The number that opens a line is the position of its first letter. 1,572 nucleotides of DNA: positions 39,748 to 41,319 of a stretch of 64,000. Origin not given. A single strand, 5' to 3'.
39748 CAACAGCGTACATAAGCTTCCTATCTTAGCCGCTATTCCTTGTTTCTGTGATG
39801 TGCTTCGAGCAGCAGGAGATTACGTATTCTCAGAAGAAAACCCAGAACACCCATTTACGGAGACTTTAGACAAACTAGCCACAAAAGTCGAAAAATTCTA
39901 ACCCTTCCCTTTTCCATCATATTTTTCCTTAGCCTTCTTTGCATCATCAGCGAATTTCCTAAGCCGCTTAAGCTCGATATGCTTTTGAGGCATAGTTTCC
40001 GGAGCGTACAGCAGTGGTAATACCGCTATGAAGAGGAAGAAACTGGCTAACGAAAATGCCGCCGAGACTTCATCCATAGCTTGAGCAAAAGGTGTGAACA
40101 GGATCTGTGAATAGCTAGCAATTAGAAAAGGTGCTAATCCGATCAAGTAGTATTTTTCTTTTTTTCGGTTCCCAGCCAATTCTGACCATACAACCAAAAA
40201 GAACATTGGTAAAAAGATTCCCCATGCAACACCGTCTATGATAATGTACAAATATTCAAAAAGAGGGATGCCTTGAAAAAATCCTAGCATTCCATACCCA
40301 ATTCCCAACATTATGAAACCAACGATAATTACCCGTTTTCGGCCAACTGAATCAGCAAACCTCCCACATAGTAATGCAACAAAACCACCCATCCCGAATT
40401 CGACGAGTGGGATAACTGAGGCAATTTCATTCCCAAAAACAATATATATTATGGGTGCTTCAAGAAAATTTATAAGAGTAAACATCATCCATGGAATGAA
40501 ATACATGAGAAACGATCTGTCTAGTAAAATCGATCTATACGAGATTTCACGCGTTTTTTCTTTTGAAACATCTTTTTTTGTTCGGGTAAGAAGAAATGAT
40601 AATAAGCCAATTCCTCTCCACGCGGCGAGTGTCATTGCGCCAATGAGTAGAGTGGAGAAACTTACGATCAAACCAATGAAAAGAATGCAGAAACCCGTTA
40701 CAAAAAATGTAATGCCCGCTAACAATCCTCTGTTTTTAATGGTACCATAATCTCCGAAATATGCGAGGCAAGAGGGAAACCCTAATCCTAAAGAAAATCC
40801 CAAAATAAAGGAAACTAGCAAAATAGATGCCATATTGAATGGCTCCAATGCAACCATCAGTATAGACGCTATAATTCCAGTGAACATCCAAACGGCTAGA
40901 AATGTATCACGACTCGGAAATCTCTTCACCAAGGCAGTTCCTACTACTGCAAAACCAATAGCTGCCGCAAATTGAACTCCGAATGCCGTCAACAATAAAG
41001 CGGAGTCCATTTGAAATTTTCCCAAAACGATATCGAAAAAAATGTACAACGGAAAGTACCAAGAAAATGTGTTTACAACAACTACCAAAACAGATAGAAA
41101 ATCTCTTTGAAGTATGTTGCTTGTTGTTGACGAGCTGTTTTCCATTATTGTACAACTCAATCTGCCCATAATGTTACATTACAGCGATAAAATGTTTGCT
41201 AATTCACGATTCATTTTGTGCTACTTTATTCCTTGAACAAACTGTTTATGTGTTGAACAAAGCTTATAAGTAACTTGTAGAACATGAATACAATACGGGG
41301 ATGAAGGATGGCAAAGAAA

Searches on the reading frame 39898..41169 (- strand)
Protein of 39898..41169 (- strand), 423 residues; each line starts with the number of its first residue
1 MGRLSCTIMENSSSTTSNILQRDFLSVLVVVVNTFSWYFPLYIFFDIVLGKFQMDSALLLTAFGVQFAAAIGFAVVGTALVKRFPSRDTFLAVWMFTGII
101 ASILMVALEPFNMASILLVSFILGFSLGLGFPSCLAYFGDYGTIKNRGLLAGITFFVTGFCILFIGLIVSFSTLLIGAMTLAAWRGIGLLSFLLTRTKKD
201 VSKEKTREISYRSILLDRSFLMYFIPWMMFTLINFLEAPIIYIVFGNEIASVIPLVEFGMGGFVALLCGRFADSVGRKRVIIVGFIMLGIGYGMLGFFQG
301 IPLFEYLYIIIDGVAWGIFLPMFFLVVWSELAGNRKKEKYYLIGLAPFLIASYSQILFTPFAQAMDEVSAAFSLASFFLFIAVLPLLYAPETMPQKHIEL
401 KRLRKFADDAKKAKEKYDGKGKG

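Call 47: search_protein_families(library=pfam, proteins=[window:39898-41169:-], max_evalue=0.00001)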
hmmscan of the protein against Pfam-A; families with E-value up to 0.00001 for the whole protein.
window:39898-41169:- (423 aa): 1 family
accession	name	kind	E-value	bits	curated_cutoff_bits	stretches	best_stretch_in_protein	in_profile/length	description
PF07690.21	MFS_1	-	2.2e-12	47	33.4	1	28-327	3-319/347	Major Facilitator Superfamily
